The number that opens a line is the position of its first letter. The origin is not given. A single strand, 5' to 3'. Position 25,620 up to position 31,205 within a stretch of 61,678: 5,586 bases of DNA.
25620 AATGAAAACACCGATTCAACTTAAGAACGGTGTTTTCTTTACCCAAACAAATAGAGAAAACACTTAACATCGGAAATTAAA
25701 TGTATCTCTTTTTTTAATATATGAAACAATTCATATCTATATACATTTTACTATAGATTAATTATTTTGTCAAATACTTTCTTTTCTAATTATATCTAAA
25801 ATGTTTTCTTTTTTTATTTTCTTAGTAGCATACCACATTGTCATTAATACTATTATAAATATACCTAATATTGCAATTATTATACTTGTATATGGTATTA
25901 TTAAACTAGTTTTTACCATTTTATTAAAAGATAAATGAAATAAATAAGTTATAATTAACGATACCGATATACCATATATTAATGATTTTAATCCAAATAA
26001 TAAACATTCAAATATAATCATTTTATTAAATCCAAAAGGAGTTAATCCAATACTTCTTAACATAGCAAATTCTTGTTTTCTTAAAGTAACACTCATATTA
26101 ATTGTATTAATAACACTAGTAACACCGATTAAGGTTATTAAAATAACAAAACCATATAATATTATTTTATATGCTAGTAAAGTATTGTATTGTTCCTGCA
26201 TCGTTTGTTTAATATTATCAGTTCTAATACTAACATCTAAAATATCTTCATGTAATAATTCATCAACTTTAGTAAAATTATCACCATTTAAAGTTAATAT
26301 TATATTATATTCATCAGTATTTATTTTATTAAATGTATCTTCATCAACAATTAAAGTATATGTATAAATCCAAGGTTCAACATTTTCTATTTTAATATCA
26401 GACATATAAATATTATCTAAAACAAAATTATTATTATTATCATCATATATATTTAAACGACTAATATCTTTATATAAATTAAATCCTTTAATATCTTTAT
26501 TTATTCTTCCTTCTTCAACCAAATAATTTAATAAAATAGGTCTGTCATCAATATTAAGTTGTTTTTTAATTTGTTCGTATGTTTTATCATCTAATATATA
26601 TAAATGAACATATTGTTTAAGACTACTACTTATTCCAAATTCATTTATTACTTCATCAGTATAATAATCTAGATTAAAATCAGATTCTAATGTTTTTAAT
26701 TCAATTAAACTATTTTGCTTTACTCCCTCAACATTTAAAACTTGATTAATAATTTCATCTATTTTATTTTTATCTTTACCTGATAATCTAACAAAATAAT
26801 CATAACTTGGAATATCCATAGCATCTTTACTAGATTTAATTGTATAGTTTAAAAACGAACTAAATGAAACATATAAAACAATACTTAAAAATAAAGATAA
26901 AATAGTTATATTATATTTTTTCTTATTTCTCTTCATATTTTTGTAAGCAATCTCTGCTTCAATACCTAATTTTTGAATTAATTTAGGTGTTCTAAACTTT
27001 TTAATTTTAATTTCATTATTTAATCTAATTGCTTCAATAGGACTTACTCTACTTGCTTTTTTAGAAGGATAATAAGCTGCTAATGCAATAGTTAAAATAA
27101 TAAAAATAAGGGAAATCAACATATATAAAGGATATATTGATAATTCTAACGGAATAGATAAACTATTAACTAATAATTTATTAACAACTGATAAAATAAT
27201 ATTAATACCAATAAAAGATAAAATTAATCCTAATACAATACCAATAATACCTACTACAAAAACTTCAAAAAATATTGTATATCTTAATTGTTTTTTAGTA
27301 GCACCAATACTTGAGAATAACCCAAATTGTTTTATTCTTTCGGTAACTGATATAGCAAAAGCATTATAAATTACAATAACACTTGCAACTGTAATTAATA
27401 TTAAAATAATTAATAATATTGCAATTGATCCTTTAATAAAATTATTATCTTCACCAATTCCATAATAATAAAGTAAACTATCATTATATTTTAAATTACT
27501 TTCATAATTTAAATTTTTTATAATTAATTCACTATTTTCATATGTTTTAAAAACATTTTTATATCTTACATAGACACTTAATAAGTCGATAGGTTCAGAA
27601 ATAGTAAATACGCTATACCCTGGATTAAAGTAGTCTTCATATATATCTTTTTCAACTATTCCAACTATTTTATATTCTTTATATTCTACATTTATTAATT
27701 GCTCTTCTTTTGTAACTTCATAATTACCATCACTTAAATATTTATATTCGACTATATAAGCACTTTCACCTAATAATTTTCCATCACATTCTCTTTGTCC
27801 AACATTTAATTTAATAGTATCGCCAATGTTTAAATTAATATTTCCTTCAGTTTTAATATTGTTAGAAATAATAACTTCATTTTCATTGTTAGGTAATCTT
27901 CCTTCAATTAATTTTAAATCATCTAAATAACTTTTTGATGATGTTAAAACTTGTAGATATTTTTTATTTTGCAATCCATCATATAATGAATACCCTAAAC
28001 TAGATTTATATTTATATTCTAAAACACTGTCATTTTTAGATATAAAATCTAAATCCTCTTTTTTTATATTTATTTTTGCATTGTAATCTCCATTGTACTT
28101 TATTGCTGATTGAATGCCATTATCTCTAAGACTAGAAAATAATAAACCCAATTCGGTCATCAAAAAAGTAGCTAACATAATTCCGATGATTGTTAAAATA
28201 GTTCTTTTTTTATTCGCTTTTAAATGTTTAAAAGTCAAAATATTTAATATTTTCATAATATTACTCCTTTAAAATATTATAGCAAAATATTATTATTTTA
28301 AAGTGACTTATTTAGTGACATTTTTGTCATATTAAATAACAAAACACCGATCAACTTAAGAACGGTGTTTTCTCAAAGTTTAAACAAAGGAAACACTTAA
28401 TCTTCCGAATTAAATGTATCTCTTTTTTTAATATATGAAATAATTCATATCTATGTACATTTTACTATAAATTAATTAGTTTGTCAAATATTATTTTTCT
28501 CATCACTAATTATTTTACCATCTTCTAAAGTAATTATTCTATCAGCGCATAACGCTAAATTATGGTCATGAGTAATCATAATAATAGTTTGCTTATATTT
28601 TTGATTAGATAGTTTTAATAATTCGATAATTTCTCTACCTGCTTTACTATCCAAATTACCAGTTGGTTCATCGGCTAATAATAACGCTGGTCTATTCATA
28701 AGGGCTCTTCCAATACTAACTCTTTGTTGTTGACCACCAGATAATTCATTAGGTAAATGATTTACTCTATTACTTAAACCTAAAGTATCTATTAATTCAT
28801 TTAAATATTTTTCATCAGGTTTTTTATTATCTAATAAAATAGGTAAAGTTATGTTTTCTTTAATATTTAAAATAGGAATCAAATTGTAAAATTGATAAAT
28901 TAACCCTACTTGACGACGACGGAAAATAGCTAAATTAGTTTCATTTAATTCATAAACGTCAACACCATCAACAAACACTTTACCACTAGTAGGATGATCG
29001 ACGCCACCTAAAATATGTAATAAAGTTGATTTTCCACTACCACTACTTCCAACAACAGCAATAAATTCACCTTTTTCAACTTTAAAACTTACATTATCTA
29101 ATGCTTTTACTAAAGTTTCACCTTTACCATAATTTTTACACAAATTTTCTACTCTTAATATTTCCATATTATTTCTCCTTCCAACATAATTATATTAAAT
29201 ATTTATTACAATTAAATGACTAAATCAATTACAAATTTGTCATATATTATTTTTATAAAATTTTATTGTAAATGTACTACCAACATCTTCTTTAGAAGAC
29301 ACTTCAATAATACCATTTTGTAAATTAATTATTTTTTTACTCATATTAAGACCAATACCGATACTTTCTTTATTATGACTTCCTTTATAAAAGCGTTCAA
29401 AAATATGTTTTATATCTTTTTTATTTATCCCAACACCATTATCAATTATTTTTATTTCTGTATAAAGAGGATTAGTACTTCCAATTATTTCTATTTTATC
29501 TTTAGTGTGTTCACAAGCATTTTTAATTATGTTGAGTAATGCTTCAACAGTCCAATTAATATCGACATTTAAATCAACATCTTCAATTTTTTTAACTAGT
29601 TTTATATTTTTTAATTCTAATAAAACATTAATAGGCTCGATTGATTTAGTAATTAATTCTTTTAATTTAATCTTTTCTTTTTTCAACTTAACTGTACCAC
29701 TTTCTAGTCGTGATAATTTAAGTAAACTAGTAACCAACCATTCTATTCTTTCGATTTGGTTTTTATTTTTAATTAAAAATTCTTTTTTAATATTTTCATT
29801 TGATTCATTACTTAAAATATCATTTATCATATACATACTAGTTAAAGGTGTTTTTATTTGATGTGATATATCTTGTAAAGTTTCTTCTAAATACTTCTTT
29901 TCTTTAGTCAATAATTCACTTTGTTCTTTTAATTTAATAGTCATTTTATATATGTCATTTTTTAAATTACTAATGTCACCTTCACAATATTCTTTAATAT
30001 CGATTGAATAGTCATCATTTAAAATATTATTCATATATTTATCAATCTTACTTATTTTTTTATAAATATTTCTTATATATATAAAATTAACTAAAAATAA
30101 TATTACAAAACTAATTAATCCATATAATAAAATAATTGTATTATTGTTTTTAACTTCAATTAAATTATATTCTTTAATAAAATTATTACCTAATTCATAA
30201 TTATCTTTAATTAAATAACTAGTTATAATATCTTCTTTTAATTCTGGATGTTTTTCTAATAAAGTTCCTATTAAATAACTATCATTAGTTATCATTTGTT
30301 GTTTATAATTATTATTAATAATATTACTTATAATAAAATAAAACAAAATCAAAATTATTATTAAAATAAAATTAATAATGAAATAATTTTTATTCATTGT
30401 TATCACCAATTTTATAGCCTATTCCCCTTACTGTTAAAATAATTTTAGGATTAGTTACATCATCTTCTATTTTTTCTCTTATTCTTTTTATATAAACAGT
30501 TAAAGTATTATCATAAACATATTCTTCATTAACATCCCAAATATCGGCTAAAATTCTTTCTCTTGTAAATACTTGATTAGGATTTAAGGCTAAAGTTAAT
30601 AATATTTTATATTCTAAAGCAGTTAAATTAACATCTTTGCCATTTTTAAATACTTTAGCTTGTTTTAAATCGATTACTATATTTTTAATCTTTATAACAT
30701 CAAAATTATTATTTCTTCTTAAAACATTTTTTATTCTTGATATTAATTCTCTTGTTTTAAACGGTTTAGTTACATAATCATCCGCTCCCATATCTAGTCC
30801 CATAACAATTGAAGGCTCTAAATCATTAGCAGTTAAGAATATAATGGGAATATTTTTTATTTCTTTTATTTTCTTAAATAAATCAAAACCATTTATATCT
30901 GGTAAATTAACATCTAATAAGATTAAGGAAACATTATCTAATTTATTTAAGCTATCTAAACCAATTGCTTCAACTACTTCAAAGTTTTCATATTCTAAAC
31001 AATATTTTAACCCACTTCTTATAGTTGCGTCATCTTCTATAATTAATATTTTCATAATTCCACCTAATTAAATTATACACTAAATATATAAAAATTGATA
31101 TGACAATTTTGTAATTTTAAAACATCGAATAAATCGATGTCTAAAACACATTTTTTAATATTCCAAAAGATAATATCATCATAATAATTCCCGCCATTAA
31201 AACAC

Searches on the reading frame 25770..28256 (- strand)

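Call 7: search_protein_families(library=pfam, proteins=[window:25770-28256:-])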
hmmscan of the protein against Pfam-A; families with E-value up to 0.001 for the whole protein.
window:25770-28256:- (828 aa): 1 family
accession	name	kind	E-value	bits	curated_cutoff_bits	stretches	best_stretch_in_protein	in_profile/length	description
PF02687.27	FtsX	-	3.5e-35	121.1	25.5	2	283-406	2-120/120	FtsX-like permease C-terminal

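Call 65: search_protein_families(library=ncbifam, proteins=[window:25770-28256:-], max_evalue=0.00001)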
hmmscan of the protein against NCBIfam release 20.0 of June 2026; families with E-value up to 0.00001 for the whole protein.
window:25770-28256:- (828 aa): 4 families
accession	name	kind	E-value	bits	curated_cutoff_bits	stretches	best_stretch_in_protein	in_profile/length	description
TIGR03434.1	ADOP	subfamily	3.1e-12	45.4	622.3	1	287-411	687-801/803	ADOP family duplicated permease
TIGR02212.1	lolCE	equivalog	3.6e-10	39.3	362.45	1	279-411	267-409/411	lipoprotein-releasing ABC transporter permease subunit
NF007826.0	PRK10535.1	equivalog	5e-10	38.3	966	1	280-410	520-645/648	macrolide ABC transporter ATP-binding protein/permease MacB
NF008357.0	PRK11146.1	exception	4.1e-06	25.9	439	0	681-771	253-343/414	lipoprotein-releasing ABC transporter permease subunit LolE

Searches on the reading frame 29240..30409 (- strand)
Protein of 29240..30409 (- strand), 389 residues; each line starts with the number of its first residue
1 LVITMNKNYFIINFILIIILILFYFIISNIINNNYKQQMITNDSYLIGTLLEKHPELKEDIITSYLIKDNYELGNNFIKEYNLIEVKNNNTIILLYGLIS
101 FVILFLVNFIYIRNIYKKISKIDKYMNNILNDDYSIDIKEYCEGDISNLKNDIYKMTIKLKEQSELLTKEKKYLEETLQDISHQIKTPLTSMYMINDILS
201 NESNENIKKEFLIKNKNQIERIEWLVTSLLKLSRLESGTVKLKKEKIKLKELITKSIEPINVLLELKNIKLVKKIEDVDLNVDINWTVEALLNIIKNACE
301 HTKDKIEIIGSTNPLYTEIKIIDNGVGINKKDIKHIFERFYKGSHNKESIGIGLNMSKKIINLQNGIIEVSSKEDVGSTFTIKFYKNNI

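Call 7: search_protein_families(library=pfam, proteins=[window:29240-30409:-])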
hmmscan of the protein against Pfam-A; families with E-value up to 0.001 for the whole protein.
window:29240-30409:- (389 aa): 3 families
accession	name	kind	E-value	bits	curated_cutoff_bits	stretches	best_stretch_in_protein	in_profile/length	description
PF02518.31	HATPase_c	-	3.3e-18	66.6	26.4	1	286-384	5-107/111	Histidine kinase-, DNA gyrase B-, and HSP90-like ATPase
PF00512.31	HisKA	-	1.3e-10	41.6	26.9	1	175-238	3-66/66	His Kinase A (phospho-acceptor) domain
PF13589.12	HATPase_c_3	-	6.3e-06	26.7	25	1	289-347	5-63/137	Histidine kinase-, DNA gyrase B-, and HSP90-like ATPase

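Call 65: search_protein_families(library=ncbifam, proteins=[window:29240-30409:-], max_evalue=0.00001)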
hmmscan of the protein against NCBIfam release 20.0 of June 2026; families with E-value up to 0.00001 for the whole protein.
window:29240-30409:- (389 aa): 69 families (the best 25 are shown)
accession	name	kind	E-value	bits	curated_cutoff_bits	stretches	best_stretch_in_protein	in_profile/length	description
NF033092.0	HK_WalK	equivalog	1.4e-39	136.1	725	2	179-383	377-591/594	cell wall metabolism sensor histidine kinase WalK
NF008312.0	PRK11100.1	equivalog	6.7e-39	134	356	1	87-384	178-472/477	two-component system sensor histidine kinase CreC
NF046044.1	PnpS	equivalog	1.1e-37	130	400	1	180-384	176-389/390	two-component system histidine kinase PnpS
TIGR02966.1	phoR_proteo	equivalog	1.2e-34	119.8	334.2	1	178-384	118-333/333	phosphate regulon sensor histidine kinase PhoR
NF040691.1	MtrAB_MtrB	equivalog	9.4e-34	117.3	450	1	90-383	187-489/507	MtrAB system histidine kinase MtrB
NF041210.1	his_kin_PieS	equivalog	6e-32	111.2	850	1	92-384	168-468/474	two component system sensor histidine kinase PieS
NF041735.1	hist_kin_RppB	equivalog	9.3e-29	100.5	400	1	180-384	222-437/438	two-component system sensor histidine kinase RppB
TIGR01386.1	cztS_silS_copS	subfamily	4.6e-28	98.4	292.55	1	174-384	241-456/457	heavy metal sensor histidine kinase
NF008468.0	PRK11360.1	equivalog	1.6e-25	89.6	646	1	180-384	402-606/616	two-component system sensor histidine kinase AtoS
NF041832.1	near_NosP_CTERM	subfamily_domain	2.4e-25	89.4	400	1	178-383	11-222/370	NahK/ErcS family hybrid sensor histidine kinase/response regulator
NF045900.1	HisKinCpxALeg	equivalog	2.8e-25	89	800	1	138-382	202-447/451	two-component system sensor histidine kinase CpxA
NF006800.0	PRK09303.1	equivalog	7.4e-25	87.7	342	1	156-382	133-373/383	histidine kinase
NF007793.0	PRK10490.1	equivalog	8.6e-25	86.9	1123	1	154-385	643-881/895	two-component system sensor histidine kinase KdpD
NF033091.0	HK_VanS_ACDEFG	equivalog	4.1e-23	81.9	400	1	100-382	3-290/293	vancomycin resistance histidine kinase VanS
NF007898.0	PRK10604.1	equivalog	5.3e-23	81.9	478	1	98-384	144-421/433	two-component system sensor histidine kinase RstB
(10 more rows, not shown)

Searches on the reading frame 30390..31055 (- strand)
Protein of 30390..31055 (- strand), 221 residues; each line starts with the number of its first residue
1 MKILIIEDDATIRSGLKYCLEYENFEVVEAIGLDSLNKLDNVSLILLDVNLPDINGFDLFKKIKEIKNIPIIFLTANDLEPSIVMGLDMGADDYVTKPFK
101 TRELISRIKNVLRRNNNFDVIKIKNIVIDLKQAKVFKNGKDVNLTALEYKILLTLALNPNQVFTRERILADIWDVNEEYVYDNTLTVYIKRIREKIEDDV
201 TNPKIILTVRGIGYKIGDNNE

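Call 7: search_protein_families(library=pfam, proteins=[window:30390-31055:-])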
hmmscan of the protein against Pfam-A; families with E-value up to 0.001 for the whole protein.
window:30390-31055:- (221 aa): 2 families
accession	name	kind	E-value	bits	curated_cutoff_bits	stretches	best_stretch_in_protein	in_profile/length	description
PF00072.30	Response_reg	-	8.7e-25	87.5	30.2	1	3-109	1-111/111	Response regulator receiver domain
PF00486.34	Trans_reg_C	-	1.6e-24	86.2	26.2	1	139-215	1-76/77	Transcriptional regulatory protein, C terminal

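Call 65: search_protein_families(library=ncbifam, proteins=[window:30390-31055:-], max_evalue=0.00001)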
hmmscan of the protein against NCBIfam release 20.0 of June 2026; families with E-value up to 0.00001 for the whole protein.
window:30390-31055:- (221 aa): 89 families (the best 25 are shown)
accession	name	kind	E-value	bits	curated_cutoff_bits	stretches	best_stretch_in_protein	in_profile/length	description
NF040689.1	MtrAB_MtrA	equivalog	1.6e-57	194.4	300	1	3-217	1-219/219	MtrAB system response regulator MtrA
TIGR02154.1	PhoB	equivalog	4.1e-51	173.5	296.2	1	2-216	4-225/226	phosphate regulon transcriptional regulator PhoB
NF053854.1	RespRegPhoBBctds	equivalog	1.3e-50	171.8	270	1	3-215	1-223/225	two-component system response regulator PhoB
NF045944.1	ResRegRpaBCyano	equivalog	1.6e-49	168.4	330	1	4-216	1-227/229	response regulator transcription factor RpaB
NF040534.1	resp_reg_YycF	equivalog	1.7e-49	168.2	340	1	2-218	2-229/231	response regulator YycF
NF008296.0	PRK11083.1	equivalog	6e-49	166.5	273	1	2-216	5-225/228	two-component system response regulator CreB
NF033117.2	vanR_ACDEGLN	exception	5.4e-48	163.5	350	1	3-216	1-225/226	VanR-ABDEGLN family response regulator transcription factor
NF041733.1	resp_reg_CseB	equivalog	6e-44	150.1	350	1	2-216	2-226/228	two-component system response regulator CseB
NF008034.0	PRK10766.1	equivalog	1.9e-43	148.6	275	1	2-216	4-226/231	two-component system response regulator TorR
TIGR01387.1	cztR_silR_copR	subfamily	5.8e-42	143.8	279.2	1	3-215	1-217/218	heavy metal response regulator transcription factor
NF007928.2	PRK10643.1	equivalog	7.1e-41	140.2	330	1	1-215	1-215/216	two-component system response regulator PmrA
NF007546.0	PRK10161.1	equivalog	9.8e-41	139.8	471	1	2-216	4-225/229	phosphate response regulator transcription factor PhoB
NF033120.0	vanR_FM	exception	6e-40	137.3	460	1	2-216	5-229/231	vancomycin resistance response regulator transcription factor, VanR-F/VanR-M family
NF007820.0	PRK10529.1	equivalog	1e-39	136.3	325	1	2-215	3-222/225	two-component system response regulator KdpE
NF007005.1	PRK09468.1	equivalog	1.3e-39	136.1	331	1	2-215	5-230/237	osmolarity response regulator transcription factor OmpR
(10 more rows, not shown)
